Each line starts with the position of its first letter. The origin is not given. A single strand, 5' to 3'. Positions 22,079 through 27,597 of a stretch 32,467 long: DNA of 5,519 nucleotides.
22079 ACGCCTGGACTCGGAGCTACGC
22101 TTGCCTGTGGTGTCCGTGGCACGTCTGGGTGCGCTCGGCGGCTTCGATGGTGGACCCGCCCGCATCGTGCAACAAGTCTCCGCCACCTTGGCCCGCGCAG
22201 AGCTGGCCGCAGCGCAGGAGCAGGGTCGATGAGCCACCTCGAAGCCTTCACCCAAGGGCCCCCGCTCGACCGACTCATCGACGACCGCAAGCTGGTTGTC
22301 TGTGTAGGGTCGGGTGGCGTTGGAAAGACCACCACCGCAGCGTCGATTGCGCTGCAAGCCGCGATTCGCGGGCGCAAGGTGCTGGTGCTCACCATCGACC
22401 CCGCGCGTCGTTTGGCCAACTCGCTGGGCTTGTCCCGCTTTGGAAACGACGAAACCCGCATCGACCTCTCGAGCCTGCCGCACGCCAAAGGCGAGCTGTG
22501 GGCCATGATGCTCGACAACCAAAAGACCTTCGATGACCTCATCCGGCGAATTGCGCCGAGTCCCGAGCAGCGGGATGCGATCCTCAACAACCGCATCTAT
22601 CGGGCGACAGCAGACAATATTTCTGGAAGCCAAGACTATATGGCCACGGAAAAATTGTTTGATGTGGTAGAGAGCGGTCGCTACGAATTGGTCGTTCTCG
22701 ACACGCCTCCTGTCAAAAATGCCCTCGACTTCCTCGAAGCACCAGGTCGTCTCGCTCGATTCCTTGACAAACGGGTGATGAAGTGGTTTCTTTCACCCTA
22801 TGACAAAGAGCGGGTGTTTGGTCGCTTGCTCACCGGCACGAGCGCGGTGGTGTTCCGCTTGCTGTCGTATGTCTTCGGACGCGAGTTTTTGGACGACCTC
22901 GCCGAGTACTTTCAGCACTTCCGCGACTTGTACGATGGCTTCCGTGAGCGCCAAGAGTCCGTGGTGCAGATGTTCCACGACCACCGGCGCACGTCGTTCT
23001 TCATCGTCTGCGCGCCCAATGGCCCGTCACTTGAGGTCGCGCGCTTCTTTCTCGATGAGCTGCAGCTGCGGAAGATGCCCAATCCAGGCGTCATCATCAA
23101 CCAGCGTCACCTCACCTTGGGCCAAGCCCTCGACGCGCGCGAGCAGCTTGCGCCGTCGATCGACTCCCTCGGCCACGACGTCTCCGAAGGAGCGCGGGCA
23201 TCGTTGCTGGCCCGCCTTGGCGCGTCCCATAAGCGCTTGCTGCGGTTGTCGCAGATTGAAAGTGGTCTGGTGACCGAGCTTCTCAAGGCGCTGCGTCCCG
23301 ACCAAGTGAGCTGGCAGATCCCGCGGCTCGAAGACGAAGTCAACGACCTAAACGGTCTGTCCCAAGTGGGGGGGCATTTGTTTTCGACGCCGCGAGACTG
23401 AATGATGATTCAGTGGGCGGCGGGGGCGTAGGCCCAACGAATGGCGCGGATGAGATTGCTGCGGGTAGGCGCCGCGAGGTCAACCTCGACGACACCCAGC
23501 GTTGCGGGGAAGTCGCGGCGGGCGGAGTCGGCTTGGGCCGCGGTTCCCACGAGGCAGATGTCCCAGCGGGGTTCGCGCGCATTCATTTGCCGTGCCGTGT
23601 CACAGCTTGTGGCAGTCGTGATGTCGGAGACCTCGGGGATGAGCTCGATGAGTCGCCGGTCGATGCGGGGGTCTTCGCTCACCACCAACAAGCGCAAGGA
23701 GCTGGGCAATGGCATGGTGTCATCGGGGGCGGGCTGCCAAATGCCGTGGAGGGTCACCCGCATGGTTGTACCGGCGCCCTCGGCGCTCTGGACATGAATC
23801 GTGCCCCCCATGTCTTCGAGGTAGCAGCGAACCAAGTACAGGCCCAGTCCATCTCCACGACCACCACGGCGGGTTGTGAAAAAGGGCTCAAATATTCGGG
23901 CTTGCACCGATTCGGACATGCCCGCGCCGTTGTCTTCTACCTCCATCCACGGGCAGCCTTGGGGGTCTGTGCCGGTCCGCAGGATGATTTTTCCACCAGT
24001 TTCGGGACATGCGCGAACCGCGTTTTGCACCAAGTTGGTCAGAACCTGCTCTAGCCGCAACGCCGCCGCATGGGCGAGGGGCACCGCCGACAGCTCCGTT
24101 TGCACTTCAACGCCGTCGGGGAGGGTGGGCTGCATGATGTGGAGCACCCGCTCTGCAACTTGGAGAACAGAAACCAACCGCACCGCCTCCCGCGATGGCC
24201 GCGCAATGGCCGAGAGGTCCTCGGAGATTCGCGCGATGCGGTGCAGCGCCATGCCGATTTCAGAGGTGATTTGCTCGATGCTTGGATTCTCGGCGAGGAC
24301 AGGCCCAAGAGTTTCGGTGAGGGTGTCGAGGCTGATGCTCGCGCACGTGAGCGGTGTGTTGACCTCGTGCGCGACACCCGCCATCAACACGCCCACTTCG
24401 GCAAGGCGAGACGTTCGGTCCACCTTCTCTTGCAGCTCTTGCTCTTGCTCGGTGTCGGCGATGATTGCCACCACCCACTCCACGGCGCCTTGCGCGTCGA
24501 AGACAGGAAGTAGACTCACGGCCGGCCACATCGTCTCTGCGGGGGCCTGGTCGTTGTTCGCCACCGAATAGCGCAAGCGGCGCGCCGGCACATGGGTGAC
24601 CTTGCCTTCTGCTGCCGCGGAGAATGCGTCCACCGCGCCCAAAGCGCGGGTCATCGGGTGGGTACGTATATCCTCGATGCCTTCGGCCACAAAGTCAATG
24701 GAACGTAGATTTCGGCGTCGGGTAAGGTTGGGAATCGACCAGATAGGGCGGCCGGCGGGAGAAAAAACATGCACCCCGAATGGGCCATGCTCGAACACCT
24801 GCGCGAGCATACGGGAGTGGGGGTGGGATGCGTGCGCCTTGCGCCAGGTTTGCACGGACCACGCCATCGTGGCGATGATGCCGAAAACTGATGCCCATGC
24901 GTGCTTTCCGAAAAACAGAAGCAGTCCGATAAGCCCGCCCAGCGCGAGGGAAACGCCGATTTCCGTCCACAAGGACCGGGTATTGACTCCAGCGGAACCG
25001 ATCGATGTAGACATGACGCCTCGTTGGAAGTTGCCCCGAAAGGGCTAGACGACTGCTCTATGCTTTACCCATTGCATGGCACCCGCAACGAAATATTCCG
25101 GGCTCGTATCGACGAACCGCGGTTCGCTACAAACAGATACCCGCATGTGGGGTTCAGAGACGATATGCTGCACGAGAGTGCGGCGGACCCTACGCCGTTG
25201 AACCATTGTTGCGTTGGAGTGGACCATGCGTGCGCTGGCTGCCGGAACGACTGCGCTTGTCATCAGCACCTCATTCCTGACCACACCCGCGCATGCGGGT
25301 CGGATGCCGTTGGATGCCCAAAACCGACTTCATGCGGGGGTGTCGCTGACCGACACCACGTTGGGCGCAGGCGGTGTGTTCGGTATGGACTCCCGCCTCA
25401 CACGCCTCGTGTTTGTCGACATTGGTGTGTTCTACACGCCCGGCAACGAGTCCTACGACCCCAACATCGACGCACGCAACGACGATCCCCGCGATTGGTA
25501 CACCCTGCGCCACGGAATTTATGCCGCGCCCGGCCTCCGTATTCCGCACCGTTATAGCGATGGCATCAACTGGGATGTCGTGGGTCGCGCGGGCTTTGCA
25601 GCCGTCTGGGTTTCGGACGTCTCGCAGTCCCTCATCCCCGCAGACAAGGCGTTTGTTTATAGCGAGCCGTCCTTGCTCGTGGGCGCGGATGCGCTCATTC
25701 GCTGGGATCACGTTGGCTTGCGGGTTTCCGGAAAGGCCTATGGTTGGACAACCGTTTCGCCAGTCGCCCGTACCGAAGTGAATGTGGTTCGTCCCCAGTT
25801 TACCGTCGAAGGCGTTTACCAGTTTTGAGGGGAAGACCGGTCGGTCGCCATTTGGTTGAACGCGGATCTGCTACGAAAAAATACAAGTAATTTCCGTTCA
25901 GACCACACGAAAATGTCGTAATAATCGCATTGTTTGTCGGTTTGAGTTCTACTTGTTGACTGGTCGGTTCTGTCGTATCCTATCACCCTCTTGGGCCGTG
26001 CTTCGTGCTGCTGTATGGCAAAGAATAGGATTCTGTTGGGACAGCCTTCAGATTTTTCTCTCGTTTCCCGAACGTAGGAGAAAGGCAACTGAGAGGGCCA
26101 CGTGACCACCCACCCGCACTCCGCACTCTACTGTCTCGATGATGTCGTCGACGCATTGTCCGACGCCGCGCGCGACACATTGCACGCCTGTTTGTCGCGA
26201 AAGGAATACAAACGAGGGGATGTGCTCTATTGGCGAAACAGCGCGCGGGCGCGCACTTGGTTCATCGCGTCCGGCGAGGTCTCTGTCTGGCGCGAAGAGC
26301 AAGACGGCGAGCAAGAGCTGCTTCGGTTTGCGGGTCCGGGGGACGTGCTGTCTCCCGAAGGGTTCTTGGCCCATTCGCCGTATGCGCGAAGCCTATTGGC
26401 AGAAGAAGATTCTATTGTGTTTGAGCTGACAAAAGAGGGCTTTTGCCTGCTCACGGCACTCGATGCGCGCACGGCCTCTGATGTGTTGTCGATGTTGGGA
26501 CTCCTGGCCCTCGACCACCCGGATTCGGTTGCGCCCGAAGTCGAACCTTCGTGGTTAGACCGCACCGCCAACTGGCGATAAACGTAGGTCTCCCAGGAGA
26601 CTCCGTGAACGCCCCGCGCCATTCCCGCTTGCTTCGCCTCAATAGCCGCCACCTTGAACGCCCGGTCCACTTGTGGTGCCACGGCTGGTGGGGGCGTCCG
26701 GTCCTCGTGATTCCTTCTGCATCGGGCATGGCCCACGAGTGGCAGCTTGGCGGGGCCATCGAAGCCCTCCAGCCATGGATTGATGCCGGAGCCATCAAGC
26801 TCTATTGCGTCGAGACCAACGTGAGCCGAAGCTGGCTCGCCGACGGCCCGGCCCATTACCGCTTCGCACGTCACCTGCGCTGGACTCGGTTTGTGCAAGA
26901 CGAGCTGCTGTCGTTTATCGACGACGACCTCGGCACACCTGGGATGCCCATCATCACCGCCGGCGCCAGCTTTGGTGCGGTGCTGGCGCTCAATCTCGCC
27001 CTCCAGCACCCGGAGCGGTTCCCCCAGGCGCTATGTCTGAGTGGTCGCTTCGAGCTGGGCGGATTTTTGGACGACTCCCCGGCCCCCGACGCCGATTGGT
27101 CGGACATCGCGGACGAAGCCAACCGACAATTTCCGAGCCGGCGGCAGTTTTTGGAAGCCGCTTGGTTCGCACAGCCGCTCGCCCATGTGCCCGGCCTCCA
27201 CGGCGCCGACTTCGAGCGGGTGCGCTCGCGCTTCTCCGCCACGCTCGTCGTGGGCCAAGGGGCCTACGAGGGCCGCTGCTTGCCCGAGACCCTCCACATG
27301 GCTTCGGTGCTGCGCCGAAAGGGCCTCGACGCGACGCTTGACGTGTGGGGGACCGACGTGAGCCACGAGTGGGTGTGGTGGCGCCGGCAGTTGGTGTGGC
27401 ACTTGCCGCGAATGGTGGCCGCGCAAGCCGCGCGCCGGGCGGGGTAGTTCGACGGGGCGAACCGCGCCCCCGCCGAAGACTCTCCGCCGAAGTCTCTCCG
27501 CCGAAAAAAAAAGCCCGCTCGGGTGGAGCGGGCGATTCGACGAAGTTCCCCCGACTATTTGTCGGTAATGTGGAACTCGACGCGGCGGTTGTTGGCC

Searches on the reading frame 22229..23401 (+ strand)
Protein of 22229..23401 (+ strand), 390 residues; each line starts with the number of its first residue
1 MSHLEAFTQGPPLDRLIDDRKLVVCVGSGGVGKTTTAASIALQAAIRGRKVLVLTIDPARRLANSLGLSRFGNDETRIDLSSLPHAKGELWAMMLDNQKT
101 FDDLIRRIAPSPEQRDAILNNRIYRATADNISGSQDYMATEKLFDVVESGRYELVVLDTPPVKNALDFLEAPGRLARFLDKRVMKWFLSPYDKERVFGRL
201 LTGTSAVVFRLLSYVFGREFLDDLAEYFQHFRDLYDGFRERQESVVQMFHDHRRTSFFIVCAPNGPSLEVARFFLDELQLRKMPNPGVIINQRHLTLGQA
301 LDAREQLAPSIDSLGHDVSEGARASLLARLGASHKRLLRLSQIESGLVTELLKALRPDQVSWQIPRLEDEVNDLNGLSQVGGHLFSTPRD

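Call 48: search_protein_families(library=pfam, proteins=[window:22229-23401:+], max_evalue=0.00001)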
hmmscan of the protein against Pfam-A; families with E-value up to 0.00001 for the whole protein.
window:22229-23401:+ (390 aa): 3 families
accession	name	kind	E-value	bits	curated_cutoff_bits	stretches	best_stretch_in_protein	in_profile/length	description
PF02374.21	ArsA_ATPase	-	3.1e-27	96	24.3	1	21-292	2-244/305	Anion-transporting ATPase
PF13614.12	AAA_31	-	3.6e-10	40.5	27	1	27-166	9-132/177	AAA domain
PF01656.29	CbiA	-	1.1e-08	35.5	25.4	1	23-176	2-54/125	CobQ/CobB/MinD/ParA nucleotide binding domain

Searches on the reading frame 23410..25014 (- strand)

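Call 48: search_protein_families(library=pfam, proteins=[window:23410-25014:-], max_evalue=0.00001)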
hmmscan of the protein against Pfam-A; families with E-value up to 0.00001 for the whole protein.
window:23410-25014:- (534 aa): 2 families
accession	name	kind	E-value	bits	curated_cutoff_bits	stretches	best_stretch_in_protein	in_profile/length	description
PF02518.31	HATPase_c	-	5e-25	88.5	26.4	1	318-422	3-107/111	Histidine kinase-, DNA gyrase B-, and HSP90-like ATPase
PF00512.31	HisKA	-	6.9e-06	26.5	26.9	0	210-273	5-63/66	His Kinase A (phospho-acceptor) domain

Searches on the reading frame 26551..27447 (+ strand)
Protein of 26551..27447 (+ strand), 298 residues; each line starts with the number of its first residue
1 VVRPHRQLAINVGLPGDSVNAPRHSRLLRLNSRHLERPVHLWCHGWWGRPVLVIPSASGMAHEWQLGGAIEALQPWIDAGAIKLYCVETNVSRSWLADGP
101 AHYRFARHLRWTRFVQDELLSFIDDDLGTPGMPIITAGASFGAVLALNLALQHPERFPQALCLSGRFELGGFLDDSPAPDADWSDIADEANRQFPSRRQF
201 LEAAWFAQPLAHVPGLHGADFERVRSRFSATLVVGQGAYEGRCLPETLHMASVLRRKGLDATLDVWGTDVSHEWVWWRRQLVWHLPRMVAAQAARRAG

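Call 49: search_protein_families(library=pfam, proteins=[window:26551-27447:+], max_evalue=0.00001)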
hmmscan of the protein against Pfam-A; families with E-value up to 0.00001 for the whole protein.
window:26551-27447:+ (298 aa): 1 family
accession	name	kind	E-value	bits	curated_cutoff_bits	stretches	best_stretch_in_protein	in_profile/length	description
PF00756.26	Esterase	-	1.1e-11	45.4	22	1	109-202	92-173/251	Putative esterase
